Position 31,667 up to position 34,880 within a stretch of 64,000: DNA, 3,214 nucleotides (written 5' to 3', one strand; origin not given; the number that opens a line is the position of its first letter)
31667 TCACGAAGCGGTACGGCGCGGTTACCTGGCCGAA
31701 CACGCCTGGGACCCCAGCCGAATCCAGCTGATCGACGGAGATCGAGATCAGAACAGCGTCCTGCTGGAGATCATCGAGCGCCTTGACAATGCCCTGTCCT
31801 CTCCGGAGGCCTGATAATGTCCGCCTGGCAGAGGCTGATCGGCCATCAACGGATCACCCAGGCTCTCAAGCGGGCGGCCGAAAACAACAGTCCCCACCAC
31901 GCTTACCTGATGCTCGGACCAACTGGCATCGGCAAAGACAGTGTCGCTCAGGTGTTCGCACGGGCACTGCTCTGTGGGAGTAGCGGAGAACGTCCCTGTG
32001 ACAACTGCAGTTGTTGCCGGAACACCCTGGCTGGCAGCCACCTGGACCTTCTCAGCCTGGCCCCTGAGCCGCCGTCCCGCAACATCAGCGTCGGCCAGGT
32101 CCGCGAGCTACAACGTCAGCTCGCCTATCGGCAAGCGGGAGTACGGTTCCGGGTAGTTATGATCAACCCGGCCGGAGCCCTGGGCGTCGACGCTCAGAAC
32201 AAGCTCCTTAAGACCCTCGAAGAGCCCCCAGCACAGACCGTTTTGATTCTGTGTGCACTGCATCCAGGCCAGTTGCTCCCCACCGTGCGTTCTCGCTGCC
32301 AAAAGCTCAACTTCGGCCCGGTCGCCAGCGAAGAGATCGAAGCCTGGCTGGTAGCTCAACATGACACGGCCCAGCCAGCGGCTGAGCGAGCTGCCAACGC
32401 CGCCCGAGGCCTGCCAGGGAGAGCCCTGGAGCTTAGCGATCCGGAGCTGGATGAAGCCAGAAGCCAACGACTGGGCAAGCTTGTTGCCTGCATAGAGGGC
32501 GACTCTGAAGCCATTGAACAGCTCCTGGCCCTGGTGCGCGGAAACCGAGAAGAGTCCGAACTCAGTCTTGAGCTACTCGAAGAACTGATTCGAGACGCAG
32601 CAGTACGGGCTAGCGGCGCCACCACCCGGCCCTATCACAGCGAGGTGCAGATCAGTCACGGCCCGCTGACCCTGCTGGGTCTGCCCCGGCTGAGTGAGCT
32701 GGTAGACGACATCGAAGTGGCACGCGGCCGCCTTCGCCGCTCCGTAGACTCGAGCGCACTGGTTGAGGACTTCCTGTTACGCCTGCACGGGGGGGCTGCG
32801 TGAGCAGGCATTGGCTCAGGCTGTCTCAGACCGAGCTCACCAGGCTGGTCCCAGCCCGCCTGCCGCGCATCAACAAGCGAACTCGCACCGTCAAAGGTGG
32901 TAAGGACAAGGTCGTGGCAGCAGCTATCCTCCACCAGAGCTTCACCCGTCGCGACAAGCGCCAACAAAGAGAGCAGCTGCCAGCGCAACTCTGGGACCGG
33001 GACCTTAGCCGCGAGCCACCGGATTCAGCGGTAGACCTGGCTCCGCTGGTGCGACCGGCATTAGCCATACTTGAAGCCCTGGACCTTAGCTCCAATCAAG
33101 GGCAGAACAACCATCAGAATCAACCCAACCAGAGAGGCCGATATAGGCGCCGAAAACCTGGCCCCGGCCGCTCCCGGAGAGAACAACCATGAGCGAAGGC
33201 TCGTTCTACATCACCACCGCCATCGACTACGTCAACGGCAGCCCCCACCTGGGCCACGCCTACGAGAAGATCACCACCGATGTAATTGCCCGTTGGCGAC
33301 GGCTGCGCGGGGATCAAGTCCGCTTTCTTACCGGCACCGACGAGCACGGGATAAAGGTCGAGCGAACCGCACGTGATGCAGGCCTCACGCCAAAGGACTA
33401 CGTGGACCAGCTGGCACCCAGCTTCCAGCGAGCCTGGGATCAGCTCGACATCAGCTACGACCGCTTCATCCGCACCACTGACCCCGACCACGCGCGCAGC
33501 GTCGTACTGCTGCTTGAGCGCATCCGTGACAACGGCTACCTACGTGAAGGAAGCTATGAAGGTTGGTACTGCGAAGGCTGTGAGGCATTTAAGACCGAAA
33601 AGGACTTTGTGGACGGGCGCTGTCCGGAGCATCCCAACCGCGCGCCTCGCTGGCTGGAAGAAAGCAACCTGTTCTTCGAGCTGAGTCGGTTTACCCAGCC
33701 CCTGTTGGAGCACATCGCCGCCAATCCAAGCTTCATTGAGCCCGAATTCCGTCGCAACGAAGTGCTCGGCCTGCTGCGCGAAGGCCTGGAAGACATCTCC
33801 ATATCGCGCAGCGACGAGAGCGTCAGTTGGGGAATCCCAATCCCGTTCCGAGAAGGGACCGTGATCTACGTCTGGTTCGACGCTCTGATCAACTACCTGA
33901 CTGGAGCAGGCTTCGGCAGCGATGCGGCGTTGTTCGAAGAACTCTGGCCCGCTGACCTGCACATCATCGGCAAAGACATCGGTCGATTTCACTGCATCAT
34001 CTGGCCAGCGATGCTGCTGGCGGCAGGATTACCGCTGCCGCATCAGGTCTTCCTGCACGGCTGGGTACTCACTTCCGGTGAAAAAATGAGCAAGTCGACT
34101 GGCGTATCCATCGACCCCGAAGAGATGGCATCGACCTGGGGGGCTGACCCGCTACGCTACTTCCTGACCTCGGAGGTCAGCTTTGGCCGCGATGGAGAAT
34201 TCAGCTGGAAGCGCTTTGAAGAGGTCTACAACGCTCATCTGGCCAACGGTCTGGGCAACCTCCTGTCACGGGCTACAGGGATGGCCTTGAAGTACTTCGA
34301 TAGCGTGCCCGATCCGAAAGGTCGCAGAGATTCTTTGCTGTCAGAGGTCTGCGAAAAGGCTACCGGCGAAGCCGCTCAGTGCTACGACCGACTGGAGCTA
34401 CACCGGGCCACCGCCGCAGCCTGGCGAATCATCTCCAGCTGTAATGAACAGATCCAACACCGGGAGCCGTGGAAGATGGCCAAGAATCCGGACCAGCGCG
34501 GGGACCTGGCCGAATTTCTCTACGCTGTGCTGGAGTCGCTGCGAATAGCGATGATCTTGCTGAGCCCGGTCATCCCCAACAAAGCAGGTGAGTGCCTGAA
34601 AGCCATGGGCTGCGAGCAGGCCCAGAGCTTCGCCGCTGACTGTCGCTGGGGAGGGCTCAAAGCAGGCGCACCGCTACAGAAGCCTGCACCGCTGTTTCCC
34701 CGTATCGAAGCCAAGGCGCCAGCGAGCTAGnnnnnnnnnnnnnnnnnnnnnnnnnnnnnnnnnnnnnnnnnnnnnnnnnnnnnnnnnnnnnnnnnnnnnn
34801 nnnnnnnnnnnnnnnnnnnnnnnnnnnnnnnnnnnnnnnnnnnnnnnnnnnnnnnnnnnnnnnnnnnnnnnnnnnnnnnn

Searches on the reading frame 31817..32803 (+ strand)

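Call 14: search_protein_families(library=pfam, proteins=[window:31817-32803:+], max_evalue=0.001)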
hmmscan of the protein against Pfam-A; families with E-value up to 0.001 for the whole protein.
window:31817-32803:+ (328 aa): 1 family
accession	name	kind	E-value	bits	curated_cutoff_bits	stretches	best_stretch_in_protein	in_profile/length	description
PF13177.12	DNA_pol3_delta2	-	4e-43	147.6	27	1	10-168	2-159/161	DNA polymerase III, delta subunit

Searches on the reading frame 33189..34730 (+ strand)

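Call 14: search_protein_families(library=pfam, proteins=[window:33189-34730:+], max_evalue=0.001)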
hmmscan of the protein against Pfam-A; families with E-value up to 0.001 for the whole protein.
window:33189-34730:+ (513 aa): 6 families
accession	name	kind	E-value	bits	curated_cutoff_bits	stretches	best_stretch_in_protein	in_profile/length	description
PF09334.17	tRNA-synt_1g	-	6.4e-104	348.3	20.1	2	152-362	175-390/391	tRNA synthetases class I (M)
PF00133.28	tRNA-synt_1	-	6e-29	101.5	22.7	2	4-220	23-245/414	tRNA synthetases class I (I, L, M and V)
PF01406.26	tRNA-synt_1e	-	2.9e-10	40.4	27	1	15-120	19-123/301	tRNA synthetases class I (C) catalytic domain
PF19303.5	Anticodon_3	-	8.9e-09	35.8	23.5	1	379-508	9-137/152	Anticodon binding domain of methionyl tRNA ligase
PF01921.24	tRNA-synt_1f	-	4.1e-05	23.1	27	0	284-328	267-311/360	tRNA synthetases class I (K)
PF08264.19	Anticodon_1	-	0.0002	21.7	25.1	1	387-473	7-93/148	Anticodon-binding domain of tRNA ligase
